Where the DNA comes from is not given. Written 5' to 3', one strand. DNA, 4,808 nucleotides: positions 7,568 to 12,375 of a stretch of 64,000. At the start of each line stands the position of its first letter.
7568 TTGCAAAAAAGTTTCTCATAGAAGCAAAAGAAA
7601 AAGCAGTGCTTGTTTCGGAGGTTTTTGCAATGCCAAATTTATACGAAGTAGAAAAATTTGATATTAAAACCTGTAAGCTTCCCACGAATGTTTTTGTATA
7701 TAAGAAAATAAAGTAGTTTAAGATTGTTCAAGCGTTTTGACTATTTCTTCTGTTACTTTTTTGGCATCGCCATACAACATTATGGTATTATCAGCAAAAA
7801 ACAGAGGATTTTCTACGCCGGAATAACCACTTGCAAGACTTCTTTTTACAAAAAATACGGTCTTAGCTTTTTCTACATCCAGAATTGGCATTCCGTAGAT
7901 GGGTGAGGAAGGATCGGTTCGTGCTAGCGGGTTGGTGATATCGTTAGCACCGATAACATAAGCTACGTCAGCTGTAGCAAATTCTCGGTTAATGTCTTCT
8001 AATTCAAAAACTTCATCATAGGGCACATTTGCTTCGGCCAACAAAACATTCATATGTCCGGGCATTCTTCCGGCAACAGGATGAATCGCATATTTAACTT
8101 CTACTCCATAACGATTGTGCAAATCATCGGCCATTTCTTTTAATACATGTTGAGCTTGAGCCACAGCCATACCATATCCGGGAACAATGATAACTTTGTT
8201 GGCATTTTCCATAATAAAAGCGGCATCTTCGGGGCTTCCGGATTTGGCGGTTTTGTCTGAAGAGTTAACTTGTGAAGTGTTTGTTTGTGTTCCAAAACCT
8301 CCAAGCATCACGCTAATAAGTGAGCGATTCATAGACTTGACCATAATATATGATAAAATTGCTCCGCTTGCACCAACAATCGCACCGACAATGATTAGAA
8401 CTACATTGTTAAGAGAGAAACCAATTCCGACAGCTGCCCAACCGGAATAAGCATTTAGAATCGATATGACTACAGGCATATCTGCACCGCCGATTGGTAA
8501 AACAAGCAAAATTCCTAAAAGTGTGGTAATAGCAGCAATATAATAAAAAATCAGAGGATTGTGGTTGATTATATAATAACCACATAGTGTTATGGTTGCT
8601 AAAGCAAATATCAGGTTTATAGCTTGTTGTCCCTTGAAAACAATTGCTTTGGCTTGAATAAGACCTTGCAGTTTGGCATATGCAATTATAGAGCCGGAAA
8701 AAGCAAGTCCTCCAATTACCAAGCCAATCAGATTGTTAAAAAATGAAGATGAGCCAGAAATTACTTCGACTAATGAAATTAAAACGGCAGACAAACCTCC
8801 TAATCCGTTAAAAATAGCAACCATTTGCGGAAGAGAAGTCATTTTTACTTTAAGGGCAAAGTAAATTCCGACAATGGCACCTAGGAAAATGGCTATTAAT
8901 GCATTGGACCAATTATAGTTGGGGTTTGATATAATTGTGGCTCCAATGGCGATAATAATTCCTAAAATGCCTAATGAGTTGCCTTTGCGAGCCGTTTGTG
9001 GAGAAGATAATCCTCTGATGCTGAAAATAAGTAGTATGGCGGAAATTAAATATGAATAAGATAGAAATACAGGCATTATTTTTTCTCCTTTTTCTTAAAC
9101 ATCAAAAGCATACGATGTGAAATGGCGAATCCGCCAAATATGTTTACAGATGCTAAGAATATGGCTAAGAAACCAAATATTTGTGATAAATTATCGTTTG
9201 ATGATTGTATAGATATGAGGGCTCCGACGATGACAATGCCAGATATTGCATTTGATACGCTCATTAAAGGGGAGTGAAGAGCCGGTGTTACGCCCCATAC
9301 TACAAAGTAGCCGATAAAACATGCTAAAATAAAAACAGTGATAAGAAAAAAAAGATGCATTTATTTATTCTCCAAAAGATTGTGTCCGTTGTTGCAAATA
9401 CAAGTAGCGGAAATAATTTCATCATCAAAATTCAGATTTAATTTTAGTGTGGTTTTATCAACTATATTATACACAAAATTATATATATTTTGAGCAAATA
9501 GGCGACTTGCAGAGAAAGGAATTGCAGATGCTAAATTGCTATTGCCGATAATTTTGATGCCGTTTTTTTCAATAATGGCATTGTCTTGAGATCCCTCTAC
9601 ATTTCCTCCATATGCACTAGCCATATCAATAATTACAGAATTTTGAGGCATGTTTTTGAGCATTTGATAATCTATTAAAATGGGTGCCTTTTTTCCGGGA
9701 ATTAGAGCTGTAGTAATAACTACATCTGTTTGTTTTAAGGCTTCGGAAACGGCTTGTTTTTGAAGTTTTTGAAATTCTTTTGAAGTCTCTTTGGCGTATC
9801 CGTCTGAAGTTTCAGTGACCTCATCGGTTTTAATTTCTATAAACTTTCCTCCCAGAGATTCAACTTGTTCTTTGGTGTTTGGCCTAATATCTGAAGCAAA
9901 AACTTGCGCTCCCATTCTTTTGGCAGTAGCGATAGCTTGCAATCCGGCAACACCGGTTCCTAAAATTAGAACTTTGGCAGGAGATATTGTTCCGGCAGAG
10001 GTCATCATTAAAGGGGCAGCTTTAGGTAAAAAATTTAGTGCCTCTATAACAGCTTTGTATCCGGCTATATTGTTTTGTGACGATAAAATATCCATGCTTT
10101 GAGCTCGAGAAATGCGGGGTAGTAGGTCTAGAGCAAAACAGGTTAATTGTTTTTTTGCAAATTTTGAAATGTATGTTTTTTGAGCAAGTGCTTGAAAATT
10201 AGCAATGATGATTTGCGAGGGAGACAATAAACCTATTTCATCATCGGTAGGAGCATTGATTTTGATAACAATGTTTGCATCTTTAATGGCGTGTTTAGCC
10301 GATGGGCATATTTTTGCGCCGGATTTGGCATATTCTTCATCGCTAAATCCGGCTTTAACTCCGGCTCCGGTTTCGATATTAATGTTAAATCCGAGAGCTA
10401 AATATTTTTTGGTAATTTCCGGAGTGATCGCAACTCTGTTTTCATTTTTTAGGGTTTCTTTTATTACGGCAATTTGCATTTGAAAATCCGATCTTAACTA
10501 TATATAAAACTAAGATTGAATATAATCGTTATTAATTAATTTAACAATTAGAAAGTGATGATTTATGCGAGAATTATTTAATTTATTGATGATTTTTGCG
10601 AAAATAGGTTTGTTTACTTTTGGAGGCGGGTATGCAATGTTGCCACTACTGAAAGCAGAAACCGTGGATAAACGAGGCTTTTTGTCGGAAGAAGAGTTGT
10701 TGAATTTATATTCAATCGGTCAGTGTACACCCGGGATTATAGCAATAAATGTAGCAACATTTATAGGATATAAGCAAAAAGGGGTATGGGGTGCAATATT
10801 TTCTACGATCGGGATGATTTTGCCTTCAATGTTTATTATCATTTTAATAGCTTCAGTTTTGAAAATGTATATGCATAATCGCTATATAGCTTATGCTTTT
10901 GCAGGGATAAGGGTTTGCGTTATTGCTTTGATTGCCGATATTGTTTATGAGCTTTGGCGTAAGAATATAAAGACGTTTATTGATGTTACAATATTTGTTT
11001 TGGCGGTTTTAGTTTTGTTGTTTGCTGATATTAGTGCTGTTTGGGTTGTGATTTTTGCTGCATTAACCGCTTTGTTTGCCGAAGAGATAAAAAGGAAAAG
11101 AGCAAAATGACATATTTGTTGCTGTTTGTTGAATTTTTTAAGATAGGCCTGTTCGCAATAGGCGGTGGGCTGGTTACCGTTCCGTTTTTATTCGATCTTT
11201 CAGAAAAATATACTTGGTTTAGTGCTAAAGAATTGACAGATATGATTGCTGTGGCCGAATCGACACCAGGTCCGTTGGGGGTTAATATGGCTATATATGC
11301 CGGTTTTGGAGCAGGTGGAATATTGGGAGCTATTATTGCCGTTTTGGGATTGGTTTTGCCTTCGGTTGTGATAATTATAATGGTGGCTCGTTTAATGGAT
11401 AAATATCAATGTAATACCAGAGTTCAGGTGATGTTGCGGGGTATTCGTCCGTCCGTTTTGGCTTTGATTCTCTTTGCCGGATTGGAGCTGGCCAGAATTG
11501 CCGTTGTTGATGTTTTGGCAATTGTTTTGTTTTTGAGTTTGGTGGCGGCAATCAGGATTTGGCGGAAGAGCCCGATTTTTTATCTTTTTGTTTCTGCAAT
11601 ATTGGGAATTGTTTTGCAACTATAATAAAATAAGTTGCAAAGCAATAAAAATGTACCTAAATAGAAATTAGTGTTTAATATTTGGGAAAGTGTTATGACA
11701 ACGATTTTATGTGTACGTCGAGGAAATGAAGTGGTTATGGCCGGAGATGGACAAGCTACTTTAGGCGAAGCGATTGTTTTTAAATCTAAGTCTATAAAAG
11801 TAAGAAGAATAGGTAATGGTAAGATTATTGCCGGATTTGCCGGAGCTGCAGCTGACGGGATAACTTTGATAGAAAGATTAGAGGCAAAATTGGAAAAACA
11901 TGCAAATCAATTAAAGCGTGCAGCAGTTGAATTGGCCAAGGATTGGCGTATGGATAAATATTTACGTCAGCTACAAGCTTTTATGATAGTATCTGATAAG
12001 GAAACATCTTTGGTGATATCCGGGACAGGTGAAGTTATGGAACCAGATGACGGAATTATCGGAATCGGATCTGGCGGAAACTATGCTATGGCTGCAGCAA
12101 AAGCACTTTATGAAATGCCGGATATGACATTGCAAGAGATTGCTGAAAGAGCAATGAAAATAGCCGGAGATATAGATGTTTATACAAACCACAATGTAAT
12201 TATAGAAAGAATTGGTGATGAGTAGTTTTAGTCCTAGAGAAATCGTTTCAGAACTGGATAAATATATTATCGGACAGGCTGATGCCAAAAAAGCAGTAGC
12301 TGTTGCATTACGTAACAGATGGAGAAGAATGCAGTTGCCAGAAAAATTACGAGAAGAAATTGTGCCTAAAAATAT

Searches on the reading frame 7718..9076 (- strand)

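Call 28: search_protein_families(library=pfam, proteins=[window:7718-9076:-], max_evalue=0.00001)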
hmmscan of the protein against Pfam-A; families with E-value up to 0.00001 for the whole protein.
window:7718-9076:- (452 aa): 1 family
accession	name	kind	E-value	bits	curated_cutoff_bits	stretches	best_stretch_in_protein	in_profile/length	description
PF02233.22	PNTB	-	2.8e-180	600.6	31.7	1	7-447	3-455/456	NAD(P) transhydrogenase beta subunit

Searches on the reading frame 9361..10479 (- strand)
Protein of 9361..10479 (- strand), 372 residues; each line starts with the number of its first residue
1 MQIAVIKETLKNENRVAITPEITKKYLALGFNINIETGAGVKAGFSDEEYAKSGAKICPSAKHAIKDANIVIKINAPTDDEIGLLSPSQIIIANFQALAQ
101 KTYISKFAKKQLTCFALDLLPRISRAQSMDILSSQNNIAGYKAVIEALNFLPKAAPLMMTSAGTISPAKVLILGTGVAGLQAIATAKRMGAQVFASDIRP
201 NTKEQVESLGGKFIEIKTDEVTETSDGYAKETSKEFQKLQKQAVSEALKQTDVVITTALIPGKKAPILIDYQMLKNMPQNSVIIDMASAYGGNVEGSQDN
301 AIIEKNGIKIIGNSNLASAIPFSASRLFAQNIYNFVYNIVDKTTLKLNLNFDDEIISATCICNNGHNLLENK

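Call 28: search_protein_families(library=pfam, proteins=[window:9361-10479:-], max_evalue=0.00001)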
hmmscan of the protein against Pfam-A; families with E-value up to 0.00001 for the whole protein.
window:9361-10479:- (372 aa): 3 families
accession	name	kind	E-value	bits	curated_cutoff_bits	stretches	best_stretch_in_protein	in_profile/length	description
PF01262.27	AlaDh_PNT_C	-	2.1e-60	204.3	23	1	143-366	1-210/214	Alanine dehydrogenase/PNT, C-terminal domain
PF05222.21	AlaDh_PNT_N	-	1.9e-40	138.7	30.4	1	5-139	2-136/136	Alanine dehydrogenase/PNT, N-terminal domain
PF02826.25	2-Hacid_dh_C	-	9e-09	35.4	25.1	0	164-226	33-93/178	D-isomer specific 2-hydroxyacid dehydrogenase, NAD binding domain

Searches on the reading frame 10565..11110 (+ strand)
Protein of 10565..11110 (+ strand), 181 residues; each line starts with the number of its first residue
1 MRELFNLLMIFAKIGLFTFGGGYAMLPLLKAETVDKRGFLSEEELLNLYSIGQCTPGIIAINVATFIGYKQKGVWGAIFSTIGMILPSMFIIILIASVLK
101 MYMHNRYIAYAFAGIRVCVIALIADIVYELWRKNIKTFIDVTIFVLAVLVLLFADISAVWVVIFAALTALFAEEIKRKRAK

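Call 92: search_protein_families(library=pfam, proteins=[window:10565-11110:+], max_evalue=0.0001)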
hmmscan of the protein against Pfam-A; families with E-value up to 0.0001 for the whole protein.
window:10565-11110:+ (181 aa): 1 family
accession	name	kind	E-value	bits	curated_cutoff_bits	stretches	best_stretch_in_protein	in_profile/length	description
PF02417.20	Chromate_transp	-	6.2e-49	166.7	28.6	1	6-168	2-164/166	Chromate transporter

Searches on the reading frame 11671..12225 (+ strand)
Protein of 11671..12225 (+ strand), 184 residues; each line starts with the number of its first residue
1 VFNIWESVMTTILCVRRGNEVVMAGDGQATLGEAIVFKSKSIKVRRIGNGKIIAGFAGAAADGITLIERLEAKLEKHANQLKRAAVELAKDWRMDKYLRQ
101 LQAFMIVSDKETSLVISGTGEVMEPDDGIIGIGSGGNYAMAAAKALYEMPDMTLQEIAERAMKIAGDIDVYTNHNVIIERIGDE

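Call 92: search_protein_families(library=pfam, proteins=[window:11671-12225:+], max_evalue=0.0001)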
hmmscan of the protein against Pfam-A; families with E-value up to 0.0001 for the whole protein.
window:11671-12225:+ (184 aa): 1 family
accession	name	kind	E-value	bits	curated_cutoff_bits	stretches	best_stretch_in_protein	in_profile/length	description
PF00227.31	Proteasome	-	2.6e-24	86.3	22.4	1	10-179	5-187/189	Proteasome subunit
